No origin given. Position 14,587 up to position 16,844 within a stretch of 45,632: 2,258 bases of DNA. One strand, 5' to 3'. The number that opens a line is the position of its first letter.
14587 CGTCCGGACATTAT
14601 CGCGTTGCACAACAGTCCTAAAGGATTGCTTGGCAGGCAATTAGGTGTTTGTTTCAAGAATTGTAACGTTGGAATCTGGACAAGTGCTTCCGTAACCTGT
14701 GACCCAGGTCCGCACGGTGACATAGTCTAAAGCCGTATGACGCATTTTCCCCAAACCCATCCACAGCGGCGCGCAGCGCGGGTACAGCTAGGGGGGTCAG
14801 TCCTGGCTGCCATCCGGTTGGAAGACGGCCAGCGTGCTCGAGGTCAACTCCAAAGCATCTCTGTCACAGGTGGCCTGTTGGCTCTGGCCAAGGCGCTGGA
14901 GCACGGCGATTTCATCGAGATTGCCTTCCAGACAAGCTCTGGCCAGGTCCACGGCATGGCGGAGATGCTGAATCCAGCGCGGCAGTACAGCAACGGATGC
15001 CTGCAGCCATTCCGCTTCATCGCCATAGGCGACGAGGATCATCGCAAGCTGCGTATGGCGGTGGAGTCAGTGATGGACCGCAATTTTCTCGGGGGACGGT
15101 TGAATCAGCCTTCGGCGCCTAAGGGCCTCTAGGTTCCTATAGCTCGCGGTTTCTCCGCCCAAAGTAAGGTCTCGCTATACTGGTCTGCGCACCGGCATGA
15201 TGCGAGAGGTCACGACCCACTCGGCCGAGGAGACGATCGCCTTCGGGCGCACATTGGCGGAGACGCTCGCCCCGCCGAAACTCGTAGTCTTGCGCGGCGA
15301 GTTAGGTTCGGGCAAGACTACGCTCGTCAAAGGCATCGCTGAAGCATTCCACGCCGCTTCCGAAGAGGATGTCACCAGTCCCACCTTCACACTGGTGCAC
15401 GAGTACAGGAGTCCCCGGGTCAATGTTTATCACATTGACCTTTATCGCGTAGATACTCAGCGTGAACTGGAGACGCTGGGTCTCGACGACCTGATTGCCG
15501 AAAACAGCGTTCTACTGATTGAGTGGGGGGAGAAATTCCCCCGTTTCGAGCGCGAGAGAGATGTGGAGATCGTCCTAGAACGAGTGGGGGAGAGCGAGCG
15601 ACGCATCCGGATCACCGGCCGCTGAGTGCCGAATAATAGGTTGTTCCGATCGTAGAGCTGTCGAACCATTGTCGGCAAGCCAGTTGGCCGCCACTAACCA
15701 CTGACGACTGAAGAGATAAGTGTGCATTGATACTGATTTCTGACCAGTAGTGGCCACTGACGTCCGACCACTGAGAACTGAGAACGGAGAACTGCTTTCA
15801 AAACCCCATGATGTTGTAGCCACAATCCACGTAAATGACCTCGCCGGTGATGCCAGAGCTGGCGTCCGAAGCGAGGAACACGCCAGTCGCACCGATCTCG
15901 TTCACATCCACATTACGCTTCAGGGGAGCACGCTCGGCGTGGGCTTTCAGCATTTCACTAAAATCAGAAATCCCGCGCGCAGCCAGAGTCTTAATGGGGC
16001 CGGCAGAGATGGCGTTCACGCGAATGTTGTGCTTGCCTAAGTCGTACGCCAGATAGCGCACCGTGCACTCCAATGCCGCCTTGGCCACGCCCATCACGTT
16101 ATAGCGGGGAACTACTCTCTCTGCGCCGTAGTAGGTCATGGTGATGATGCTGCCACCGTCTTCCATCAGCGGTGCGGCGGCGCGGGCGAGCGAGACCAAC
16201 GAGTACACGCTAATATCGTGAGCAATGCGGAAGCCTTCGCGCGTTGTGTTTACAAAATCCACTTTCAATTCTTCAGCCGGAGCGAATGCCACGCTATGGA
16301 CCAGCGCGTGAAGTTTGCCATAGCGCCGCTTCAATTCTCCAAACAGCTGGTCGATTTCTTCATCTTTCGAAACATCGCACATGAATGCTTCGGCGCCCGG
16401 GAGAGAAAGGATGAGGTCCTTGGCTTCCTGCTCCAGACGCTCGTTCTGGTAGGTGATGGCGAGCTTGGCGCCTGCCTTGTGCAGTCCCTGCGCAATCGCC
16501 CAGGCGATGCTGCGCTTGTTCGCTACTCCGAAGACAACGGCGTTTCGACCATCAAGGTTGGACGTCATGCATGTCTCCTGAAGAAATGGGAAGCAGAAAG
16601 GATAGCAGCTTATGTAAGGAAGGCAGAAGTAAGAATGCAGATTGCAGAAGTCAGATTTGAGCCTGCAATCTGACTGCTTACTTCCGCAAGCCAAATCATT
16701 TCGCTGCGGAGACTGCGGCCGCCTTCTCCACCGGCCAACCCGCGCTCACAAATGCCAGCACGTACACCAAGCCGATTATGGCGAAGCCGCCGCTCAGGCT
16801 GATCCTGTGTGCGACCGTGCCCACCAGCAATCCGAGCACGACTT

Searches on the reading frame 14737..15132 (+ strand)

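Call 56: search_protein_families(library=pfam, proteins=[window:14737-15132:+], max_evalue=0.01)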
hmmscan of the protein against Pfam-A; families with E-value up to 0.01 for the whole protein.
window:14737-15132:+ (131 aa): 1 family
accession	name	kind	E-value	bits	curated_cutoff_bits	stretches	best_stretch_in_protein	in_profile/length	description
PF07238.19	PilZ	-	0.0017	19.1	22.5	1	10-106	2-97/102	PilZ domain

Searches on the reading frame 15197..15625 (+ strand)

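Call 56: search_protein_families(library=pfam, proteins=[window:15197-15625:+], max_evalue=0.01)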
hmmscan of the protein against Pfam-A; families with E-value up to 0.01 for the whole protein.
window:15197-15625:+ (142 aa): 10 families
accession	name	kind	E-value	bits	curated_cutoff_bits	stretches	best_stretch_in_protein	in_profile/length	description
PF02367.23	TsaE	-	6.7e-38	130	26.6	1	8-136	2-127/128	Threonylcarbamoyl adenosine biosynthesis protein TsaE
PF00005.33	ABC_tran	-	0.00015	22.9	25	1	23-134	7-96/137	ABC transporter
PF25199.1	nSTAND_NTPase5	-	0.00027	21.2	34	1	22-57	36-71/145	Novel STAND NTPase 5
PF05729.18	NACHT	-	0.00033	21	26.7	1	29-59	2-32/167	NACHT domain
PF13238.12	AAA_18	-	0.0023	18.8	29.4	1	30-142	1-111/128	AAA domain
PF13604.12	AAA_30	-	0.0036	17.5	27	1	23-58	13-48/191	AAA domain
PF20720.3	nSTAND3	-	0.0039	17.3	27.2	1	20-53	10-43/155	Novel STAND NTPase 3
PF13191.12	AAA_16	-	0.0042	18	32.6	1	27-54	24-51/167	AAA ATPase domain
PF13401.12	AAA_22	-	0.0061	17.3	27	1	28-90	6-49/130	AAA domain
PF00910.28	RNA_helicase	-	0.0066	17.4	21.5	1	30-88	1-64/105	RNA helicase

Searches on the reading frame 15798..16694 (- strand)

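Call 8: search_protein_families(library=pfam, proteins=[window:15798-16694:-])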
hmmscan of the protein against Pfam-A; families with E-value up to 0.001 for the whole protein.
window:15798-16694:- (298 aa): 2 families
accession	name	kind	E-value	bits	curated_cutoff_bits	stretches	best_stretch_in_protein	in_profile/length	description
PF13561.12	adh_short_C2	-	1.4e-93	313.3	27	1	56-294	1-236/236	Enoyl-(Acyl carrier protein) reductase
PF00106.31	adh_short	-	7e-24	84.8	26.6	1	58-241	7-189/195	short chain dehydrogenase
